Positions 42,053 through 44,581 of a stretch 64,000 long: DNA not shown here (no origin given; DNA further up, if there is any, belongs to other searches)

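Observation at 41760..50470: AT-rich accessory island (tandem-LuxR regulator plus three lipoproteins) bounded by an IS remnant and a decayed gene-end duplicate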

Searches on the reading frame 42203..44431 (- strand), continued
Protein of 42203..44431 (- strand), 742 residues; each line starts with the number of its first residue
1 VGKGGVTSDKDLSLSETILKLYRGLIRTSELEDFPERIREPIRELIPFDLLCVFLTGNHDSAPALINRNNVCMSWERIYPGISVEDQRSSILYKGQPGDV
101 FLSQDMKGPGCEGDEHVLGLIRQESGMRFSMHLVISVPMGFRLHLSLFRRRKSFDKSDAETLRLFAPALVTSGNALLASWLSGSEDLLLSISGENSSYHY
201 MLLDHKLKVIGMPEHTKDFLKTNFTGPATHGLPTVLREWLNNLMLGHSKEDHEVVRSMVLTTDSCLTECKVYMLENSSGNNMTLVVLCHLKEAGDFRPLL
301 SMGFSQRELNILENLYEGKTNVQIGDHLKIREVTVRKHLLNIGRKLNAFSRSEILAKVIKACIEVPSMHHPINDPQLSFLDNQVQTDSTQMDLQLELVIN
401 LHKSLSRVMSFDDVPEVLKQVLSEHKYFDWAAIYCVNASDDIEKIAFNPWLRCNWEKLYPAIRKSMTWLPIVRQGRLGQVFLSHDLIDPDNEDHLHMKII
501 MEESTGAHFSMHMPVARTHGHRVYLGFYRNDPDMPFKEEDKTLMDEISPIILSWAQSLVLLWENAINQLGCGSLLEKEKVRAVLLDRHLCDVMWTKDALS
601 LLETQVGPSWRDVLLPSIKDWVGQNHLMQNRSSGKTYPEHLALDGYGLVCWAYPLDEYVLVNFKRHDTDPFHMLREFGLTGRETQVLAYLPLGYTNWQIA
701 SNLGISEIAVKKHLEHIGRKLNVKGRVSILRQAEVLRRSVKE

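Call 85: search_solved_structures(query=A1, max_evalue=1)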
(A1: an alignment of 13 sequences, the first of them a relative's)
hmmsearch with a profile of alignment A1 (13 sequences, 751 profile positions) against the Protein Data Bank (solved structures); distinct sequences matched with E-value up to 1: 57.
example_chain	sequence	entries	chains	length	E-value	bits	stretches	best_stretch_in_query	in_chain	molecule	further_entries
4yn8_A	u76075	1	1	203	1.7e-10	42.8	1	686-745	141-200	Response regulator ChrA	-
7ve4_A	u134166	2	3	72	9e-09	37.1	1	688-740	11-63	DNA-binding response regulator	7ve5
7x1k_A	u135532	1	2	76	1.2e-08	36.6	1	308-364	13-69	Chemotaxis protein CheY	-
2rnj_A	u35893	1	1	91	1.5e-08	36.3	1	688-740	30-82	Response regulator protein vraR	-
4gvp_A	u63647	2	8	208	4e-08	35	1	668-740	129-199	Response regulator protein vraR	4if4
7ve6_A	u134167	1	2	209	4e-08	35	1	668-740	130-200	Response regulator protein VraR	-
1yio_A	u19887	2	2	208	6.2e-08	34.3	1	676-743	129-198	response regulatory protein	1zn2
3qp5_A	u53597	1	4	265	2.5e-07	32.3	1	304-358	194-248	CviR transcriptional regulator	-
1fse_A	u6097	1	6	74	2.8e-07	32.2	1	685-739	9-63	GERE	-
7r3g_B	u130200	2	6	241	3.6e-07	31.8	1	305-360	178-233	Regulatory protein RhlR | PROSS optimized variant of RhlR with 75 mutations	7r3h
3qp6_A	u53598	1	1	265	4.2e-07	31.6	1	304-357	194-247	CviR transcriptional regulator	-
3kln_A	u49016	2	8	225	5e-07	31.3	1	307-359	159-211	Transcriptional regulator, LuxR family | Transcriptional regulator VpsT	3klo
4wt0_B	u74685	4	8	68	7.9e-07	30.7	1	308-357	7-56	Response regulator receiver domain protein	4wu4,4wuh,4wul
6jqs_A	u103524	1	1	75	1e-06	30.3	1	686-739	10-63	DNA-binding response regulator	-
4wsz_A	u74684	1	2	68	1.2e-06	30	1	688-737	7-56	Response regulator receiver domain protein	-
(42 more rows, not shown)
